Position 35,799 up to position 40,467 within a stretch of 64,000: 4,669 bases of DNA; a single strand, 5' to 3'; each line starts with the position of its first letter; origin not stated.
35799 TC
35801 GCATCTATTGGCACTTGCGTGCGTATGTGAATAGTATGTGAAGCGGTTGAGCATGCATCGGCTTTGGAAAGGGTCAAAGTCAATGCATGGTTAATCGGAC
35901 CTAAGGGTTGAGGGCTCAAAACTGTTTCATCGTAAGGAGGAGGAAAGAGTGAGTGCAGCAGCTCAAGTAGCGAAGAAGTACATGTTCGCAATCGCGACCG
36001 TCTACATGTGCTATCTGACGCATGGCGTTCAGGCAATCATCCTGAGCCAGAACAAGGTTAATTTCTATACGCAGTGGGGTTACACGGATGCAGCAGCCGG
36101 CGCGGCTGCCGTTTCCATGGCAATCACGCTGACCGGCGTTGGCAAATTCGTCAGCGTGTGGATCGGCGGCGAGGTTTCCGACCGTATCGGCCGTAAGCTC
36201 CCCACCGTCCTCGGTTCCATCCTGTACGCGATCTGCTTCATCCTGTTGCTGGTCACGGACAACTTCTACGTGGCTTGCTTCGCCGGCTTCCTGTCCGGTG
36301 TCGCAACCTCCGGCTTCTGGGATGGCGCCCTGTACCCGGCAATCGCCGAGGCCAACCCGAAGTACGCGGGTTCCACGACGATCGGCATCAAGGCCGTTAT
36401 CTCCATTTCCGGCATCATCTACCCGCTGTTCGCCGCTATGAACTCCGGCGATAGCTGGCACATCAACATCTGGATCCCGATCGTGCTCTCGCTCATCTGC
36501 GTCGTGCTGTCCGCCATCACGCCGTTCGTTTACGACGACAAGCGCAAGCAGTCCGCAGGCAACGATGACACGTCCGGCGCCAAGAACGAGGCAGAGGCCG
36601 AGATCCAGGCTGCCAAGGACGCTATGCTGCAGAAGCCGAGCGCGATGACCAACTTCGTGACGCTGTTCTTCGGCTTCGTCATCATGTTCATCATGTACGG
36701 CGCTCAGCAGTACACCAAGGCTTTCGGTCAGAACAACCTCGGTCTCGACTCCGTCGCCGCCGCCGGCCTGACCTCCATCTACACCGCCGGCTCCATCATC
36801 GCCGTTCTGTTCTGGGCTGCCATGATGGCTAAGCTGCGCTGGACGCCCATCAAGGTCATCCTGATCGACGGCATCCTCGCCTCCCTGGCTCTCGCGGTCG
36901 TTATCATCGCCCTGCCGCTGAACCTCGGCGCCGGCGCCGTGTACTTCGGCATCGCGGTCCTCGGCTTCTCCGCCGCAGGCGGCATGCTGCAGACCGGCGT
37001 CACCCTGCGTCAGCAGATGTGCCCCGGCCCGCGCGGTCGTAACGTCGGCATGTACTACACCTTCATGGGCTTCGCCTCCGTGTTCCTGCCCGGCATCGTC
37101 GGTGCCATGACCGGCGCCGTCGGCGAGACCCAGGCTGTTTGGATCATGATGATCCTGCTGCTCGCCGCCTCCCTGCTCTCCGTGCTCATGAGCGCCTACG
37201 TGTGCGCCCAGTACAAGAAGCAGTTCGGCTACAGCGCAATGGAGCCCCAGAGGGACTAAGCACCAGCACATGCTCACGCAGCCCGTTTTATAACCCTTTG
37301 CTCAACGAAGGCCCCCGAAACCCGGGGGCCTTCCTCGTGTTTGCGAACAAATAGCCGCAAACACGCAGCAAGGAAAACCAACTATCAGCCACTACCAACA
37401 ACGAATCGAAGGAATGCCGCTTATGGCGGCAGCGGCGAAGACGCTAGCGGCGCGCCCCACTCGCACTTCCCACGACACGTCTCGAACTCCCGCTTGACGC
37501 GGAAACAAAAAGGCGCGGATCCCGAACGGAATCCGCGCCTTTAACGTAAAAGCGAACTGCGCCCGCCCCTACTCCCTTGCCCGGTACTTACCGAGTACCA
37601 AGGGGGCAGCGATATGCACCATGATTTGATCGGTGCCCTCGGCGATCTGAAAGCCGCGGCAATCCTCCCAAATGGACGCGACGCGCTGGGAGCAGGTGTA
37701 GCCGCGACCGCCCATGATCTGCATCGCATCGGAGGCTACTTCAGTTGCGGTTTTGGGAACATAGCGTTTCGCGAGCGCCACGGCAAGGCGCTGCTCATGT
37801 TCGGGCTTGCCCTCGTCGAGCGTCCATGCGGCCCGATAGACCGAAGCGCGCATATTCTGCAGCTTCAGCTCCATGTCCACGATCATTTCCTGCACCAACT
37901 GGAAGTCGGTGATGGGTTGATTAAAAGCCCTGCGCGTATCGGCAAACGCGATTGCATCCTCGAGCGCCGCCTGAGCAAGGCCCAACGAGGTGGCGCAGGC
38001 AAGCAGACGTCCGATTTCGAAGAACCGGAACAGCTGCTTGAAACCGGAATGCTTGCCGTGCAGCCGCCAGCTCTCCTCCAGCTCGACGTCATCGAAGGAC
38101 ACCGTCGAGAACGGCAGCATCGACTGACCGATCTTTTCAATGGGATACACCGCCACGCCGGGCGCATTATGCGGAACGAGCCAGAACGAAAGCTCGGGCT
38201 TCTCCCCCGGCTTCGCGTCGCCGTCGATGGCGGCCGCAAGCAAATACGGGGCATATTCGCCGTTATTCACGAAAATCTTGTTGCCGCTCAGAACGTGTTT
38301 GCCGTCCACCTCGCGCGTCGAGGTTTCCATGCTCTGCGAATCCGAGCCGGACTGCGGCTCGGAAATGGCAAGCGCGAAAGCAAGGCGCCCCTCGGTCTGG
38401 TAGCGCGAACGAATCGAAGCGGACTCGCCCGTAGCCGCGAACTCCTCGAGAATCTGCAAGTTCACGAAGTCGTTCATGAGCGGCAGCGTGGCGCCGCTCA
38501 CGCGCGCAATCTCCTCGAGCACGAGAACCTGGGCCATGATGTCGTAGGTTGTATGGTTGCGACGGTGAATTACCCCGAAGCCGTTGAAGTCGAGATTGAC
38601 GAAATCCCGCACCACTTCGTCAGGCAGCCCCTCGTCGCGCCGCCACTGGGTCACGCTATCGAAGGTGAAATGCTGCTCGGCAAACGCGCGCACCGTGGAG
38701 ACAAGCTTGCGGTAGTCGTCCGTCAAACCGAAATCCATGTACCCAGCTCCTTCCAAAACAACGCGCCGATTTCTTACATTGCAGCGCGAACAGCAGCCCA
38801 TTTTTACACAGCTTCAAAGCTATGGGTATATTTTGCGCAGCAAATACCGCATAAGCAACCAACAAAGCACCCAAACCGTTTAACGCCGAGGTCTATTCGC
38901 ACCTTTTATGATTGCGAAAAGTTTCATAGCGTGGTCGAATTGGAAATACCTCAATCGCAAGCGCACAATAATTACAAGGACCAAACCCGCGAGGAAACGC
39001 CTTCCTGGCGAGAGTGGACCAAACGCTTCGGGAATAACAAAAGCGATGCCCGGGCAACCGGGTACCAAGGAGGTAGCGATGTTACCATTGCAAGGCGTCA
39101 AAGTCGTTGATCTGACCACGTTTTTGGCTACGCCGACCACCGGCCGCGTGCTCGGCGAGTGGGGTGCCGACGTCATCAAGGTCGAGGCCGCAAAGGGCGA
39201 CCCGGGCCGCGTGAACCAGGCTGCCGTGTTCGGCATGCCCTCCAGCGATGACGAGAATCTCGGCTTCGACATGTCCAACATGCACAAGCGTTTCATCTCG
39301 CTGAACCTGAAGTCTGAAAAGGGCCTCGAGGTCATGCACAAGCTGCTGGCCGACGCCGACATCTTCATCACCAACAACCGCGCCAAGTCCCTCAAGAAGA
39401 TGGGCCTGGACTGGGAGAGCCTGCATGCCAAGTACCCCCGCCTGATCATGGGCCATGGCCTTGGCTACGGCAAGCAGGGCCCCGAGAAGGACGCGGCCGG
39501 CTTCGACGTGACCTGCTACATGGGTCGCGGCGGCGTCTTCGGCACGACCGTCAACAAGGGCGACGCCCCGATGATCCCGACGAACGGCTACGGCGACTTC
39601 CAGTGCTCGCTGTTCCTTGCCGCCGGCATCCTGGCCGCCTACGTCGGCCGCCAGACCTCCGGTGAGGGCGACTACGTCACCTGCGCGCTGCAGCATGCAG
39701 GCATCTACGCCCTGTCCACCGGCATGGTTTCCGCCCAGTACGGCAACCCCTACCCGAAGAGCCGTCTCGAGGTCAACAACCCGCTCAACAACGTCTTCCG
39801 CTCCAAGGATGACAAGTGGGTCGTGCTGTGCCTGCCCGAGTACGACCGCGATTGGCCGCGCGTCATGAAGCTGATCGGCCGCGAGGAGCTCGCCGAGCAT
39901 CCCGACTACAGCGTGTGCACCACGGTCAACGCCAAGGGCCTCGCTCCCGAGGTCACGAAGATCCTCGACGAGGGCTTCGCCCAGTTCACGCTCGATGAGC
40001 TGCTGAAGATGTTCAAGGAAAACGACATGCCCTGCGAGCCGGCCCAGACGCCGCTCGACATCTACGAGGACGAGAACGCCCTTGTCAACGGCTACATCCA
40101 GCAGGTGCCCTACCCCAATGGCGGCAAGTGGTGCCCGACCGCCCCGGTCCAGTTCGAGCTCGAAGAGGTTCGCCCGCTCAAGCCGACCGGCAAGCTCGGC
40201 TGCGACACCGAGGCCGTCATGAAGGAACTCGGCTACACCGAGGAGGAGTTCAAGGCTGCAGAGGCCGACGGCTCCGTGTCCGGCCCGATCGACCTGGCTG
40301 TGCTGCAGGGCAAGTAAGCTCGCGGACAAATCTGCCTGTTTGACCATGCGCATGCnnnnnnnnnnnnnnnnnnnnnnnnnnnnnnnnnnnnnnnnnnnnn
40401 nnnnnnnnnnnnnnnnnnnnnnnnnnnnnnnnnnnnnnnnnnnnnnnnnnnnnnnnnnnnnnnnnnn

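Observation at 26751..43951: cai/fix- and ydi-like acyl-CoA reduction locus (3 ACADs + EtfAB-FixCX + ligase + family-III CoA-transferase + MFS) with no assignable substrate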

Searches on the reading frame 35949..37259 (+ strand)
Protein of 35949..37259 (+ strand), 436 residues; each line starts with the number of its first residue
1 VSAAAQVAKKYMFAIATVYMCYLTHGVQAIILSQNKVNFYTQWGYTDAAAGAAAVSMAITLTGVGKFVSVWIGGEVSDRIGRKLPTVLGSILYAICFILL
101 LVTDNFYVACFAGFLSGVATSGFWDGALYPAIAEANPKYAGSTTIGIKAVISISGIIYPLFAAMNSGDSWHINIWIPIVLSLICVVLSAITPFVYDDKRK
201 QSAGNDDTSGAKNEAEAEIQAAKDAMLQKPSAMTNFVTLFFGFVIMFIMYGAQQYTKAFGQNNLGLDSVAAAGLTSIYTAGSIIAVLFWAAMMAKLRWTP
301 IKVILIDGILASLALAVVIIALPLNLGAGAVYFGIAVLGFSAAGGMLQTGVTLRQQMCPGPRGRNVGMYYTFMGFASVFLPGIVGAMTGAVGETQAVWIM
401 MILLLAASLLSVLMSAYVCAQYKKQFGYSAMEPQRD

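Call 3: search_protein_families(library=pfam, proteins=[window:35949-37259:+])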
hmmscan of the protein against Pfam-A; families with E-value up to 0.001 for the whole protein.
window:35949-37259:+ (436 aa): 1 family
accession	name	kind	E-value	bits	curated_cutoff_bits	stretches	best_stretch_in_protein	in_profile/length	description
PF07690.21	MFS_1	-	1.7e-25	90.1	33.4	1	49-356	28-321/347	Major Facilitator Superfamily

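Call 5: search_protein_families(library=ncbifam, proteins=[window:35949-37259:+], max_evalue=0.00001)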
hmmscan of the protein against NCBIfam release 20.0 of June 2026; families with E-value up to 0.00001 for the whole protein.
window:35949-37259:+ (436 aa): 7 families
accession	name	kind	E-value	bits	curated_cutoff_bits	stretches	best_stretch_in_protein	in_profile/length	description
TIGR00881.1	2A0104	subfamily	3.7e-08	32.8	407.75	1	41-341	23-328/379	phosphoglycerate transporter protein PgtP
TIGR00890.1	2A0111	subfamily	2e-07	30.3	374.85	1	11-409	3-376/377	oxalate/formate antiport family MFS transporter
TIGR00891.1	2A0112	subfamily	6.1e-07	28.8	552.9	1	14-343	13-346/405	sialate:H+ symport family MFS transporter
TIGR00898.1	2A0119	subfamily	2e-06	26.9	550.75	1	40-183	115-251/506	cation transport protein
NF053813.1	MFS_TcaB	equivalog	2.2e-06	26.7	475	1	50-420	38-389/396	putative multidrug effflux MFS transporter TcaB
TIGR00880.1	2_A_01_02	superfamily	3e-06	27.4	131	1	57-190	2-136/141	multidrug resistance protein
NF052292.1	efflux_CraA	equivalog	3e-06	26.5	725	1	49-174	48-172/409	chloramphenicol efflux MFS transporter CraA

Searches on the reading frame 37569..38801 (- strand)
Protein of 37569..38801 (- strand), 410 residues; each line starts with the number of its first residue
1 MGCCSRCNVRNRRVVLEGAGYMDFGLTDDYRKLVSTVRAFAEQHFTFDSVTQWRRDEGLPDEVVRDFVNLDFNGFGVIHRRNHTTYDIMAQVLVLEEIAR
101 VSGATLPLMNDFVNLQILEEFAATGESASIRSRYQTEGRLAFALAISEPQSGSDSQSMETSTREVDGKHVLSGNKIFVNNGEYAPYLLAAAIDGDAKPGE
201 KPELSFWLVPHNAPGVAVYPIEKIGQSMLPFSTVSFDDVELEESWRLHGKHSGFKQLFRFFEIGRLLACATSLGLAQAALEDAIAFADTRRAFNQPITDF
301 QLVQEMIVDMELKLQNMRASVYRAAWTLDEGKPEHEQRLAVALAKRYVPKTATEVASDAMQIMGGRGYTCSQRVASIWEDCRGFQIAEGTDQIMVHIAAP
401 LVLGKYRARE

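Call 4: search_protein_families(library=pfam, proteins=[window:37569-38801:-])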
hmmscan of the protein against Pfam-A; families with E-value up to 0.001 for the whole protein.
window:37569-38801:- (410 aa): 5 families
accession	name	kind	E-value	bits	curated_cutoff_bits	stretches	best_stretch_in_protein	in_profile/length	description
PF00441.29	Acyl-CoA_dh_1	-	1.6e-41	142.4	22.4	1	252-399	2-146/150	Acyl-CoA dehydrogenase, C-terminal domain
PF02770.24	Acyl-CoA_dh_M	-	4.1e-19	69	33.3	1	143-239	1-97/97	Acyl-CoA dehydrogenase, middle domain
PF08028.16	Acyl-CoA_dh_2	-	1.4e-13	51.7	22.7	1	267-382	2-124/134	Acyl-CoA dehydrogenase, C-terminal domain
PF02771.21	Acyl-CoA_dh_N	-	1.8e-07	32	22.9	1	27-107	1-82/113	Acyl-CoA dehydrogenase, N-terminal domain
PF22924.1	ACOX_C_alpha1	-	0.00013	22.2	27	1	334-398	100-164/169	Acyl-CoA oxidase, C-alpha1 domain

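Call 6: search_protein_families(library=ncbifam, proteins=[window:37569-38801:-], max_evalue=0.00001)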
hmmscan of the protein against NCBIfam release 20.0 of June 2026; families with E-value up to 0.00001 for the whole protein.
window:37569-38801:- (410 aa): 20 families
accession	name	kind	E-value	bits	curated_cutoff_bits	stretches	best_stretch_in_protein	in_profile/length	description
NF008997.0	PRK12341.1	equivalog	7.2e-98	328.1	537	1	22-407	1-381/382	acyl-CoA dehydrogenase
NF002885.1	PRK03354.1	equivalog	2.6e-56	191.3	540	1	22-407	1-378/378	crotonobetainyl-CoA dehydrogenase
NF045552.1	GlutCoADH_Des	equivalog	3.2e-51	174.7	470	1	22-407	1-384/387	glutaryl-CoA dehydrogenase Acd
NF042439.1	SulpropCoADesulf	equivalog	1.8e-47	161.9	600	1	37-404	4-372/379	3-sulfinopropanoyl-CoA desulfinase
NF042972.1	AcrlCoAredClosAcrC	equivalog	3e-45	154.5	640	1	22-399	1-373/378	acryloyl-CoA reductase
NF043006.1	CyhCrbnylCoADH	equivalog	3.3e-39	135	650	1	93-397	71-370/380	cyclohexane-1-carbonyl-CoA dehydrogenase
NF053553.1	prodigi_MBC_PigA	equivalog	2.5e-38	132.2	500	1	22-394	1-371/381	prodigiosin MBC biosynthesis dehydrogenase PigA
TIGR03207.1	cyc_hxne_CoA_dh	equivalog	3e-38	131.5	575.35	1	26-399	1-368/372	cyclohexanecarboxyl-CoA dehydrogenase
NF045652.1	ProlPCPDhRedW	equivalog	2.5e-33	115.4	650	1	137-394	113-365/376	L-prolyl-[peptidyl-carrier protein] dehydrogenase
NF058590.1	AcCoDHFadEBacil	equivalog_domain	4.3e-28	98.2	600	1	27-394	22-402/586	acyl-CoA dehydrogenase FadE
NF052270.1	Staph_DH_FadE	equivalog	8.9e-25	87.2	600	1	27-397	22-388/400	acyl-CoA dehydrogenase FadE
TIGR03203.1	pimD_small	equivalog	4.6e-18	65.5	652.7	1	23-375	1-349/378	pimeloyl-CoA dehydrogenase small subunit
NF008594.0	PRK11561.1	equivalog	1.6e-14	53.2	545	1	140-395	178-432/540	isovaleryl-CoA dehydrogenase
NF049984.1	Rv1679_FadE16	equivalog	2.2e-14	53.5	600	1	93-390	59-353/371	Rv1679 family acyl-CoA dehydrogenase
TIGR04022.1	sulfur_SfnB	equivalog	2.3e-12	46.5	430.9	1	86-382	63-360/391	SfnB family sulfur acquisition oxidoreductase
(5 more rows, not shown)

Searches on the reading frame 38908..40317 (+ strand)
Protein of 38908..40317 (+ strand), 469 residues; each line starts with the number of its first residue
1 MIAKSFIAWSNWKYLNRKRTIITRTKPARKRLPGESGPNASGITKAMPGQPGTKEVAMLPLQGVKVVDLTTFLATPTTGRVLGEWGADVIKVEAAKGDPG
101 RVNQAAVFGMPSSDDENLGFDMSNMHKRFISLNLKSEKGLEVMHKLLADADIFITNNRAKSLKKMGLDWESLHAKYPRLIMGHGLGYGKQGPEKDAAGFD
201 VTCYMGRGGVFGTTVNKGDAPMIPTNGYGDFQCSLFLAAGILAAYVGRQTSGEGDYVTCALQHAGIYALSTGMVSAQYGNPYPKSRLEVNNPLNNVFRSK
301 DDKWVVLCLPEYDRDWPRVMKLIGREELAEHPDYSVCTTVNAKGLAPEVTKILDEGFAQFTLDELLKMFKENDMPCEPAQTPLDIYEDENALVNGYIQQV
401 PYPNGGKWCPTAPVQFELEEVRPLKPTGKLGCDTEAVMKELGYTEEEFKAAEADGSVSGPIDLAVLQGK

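Call 4: search_protein_families(library=pfam, proteins=[window:38908-40317:+])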
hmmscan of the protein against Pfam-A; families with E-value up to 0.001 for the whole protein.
window:38908-40317:+ (469 aa): 1 family
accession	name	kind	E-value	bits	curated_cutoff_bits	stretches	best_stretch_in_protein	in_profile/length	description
PF02515.22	CoA_transf_3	-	1.7e-83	281.2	23.3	1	61-434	1-366/366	CoA-transferase family III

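Call 6: search_protein_families(library=ncbifam, proteins=[window:38908-40317:+], max_evalue=0.00001)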
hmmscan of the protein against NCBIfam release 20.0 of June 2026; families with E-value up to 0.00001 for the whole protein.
window:38908-40317:+ (469 aa): 7 families
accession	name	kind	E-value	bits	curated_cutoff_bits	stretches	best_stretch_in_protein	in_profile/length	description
NF003809.0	PRK05398.1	subfamily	1.2e-52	178.9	442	2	59-265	3-204/416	formyl-CoA transferase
TIGR03253.1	oxalate_frc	equivalog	3.5e-49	167.6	504.2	2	60-265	3-203/416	formyl-CoA transferase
NF052585.1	SucGlutTfsCaiB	equivalog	1.7e-40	138.8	750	1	58-446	5-393/394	succinate--glutarate CoA-transferase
NF041294.1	Scnl_mescCoAtase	equivalog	5.1e-33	114.7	700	1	60-412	3-352/381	succinyl-CoA:mesaconate CoA-transferase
NF008511.0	PRK11430.1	equivalog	6e-30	104.6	522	1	57-359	6-304/381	CoA:oxalate CoA-transferase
NF002914.1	PRK03525.1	equivalog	3.6e-29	101.9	413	1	60-457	9-397/400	L-carnitine CoA-transferase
TIGR04253.1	mesacon_CoA_iso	equivalog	1.6e-13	50.4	725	1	61-460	3-403/403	2-methylfumaryl-CoA isomerase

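Call 29: search_solved_structures(query=window:39079-40317:+, max_evalue=1e-10)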
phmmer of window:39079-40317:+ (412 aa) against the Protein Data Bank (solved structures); distinct sequences matched with E-value up to 1e-10: 35.
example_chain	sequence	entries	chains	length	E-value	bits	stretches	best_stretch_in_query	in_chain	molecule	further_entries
1pqy_A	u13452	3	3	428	5.8e-38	134.5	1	2-209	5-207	Hypothetical protein yfdW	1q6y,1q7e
1pt5_A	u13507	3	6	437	2.1e-37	132.7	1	2-209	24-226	Hypothetical protein yfdW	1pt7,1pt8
9br6_A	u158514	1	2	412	5e-35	124.8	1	2-384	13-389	Succinate--hydroxymethylglutarate CoA-transferase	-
9br7_A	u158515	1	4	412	8.2e-35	124.1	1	2-384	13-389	Succinate--hydroxymethylglutarate CoA-transferase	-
3ubm_A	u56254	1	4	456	1.1e-34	123.7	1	3-209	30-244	Formyl-CoA:oxalate CoA-transferase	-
4ed9_A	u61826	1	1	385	1.5e-33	120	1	3-338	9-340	CAIB/BAIF family protein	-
10uh_A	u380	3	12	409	1.1e-26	97.3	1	2-380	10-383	Formyl-coenzyme a transferase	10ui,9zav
2vjq_A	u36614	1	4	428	1.2e-25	93.9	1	3-209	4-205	FORMYL-COENZYME A TRANSFERASE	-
2vjp_A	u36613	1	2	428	1.5e-25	93.6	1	3-209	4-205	FORMYL-COENZYME A TRANSFERASE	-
1p5h_A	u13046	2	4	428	1.8e-25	93.4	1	3-209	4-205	Formyl-coenzyme A transferase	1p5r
2vjo_A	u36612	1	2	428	1.8e-25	93.4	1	3-209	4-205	FORMYL-COENZYME A TRANSFERASE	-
2vjn_A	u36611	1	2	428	2.3e-25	93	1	3-209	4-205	FORMYL-COENZYME A TRANSFERASE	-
2vjk_A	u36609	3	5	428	2.4e-25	93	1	3-209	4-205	FORMYL-COENZYME A TRANSFERASE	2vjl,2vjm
1t4c_A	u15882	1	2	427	2.4e-25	92.9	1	3-209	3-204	Formyl-CoA:oxalate CoA-transferase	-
1vgr_A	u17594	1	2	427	8.5e-25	91.1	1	3-209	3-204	Formyl-coenzyme A transferase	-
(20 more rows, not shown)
